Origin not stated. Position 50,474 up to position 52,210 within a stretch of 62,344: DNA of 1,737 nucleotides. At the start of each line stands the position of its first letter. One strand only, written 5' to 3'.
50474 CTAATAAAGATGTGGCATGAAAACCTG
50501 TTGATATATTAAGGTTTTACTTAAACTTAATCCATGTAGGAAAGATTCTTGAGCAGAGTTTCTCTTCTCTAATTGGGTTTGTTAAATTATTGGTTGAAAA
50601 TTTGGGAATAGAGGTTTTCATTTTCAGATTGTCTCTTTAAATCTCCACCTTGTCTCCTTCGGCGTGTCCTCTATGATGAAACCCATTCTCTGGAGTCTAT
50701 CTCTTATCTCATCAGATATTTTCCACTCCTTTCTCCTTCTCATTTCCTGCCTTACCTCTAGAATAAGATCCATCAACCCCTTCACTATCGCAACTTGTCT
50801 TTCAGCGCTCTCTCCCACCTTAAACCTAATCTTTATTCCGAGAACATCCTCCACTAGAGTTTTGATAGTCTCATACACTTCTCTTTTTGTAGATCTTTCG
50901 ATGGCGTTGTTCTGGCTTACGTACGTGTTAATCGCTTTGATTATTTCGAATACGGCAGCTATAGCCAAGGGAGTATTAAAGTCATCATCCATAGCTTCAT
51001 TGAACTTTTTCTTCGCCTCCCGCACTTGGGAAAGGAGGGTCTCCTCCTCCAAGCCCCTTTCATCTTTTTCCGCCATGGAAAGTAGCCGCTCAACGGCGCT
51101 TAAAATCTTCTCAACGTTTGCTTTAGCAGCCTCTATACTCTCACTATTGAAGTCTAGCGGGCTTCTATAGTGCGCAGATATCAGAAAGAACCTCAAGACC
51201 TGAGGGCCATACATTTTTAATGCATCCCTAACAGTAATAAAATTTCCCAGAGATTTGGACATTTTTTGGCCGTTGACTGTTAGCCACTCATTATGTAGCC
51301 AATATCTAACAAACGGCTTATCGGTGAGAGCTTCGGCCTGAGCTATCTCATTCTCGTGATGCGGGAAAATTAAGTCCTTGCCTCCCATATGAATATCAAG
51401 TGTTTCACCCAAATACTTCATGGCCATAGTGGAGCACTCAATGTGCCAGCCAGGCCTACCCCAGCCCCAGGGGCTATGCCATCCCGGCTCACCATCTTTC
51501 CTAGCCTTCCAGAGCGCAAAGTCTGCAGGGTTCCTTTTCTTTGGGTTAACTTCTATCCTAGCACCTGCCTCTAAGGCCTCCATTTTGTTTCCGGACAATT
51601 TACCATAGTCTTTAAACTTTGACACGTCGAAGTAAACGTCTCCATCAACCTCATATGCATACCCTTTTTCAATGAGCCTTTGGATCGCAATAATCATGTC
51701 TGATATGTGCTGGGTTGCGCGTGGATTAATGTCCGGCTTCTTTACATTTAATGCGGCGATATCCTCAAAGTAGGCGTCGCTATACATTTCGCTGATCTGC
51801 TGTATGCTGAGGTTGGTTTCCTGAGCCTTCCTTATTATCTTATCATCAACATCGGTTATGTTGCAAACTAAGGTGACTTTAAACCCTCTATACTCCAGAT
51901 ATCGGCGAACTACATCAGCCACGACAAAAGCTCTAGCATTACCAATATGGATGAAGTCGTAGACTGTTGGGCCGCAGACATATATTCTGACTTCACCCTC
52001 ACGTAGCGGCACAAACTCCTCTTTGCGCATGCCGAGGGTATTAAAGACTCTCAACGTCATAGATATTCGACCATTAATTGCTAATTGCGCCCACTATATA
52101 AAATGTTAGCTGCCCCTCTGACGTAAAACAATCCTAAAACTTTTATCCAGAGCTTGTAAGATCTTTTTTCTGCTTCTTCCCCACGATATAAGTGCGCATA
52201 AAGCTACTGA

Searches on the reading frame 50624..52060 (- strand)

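Call 64: search_protein_families(library=pfam, proteins=[window:50624-52060:-])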
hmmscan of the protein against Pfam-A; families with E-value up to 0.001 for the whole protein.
window:50624-52060:- (478 aa): 6 families
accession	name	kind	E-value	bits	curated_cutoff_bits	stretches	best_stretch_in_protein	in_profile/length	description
PF01406.26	tRNA-synt_1e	-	1.1e-138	462.1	27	1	16-313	2-300/301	tRNA synthetases class I (C) catalytic domain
PF09334.17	tRNA-synt_1g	-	4.8e-20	72.1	20.1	2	224-309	286-371/391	tRNA synthetases class I (M)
PF09190.17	DALR_2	-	2.9e-17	63.4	22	1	352-409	1-55/57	DALR domain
PF01921.24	tRNA-synt_1f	-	1.5e-15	57.5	27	2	205-323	222-339/360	tRNA synthetases class I (K)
PF00133.28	tRNA-synt_1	-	1e-10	41.4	22.7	1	222-300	330-409/414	tRNA synthetases class I (I, L, M and V)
PF23493.1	CysS_C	-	2.1e-07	31.4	23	1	433-473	11-51/51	Cysteinyl-tRNA ligase anticodon binding domain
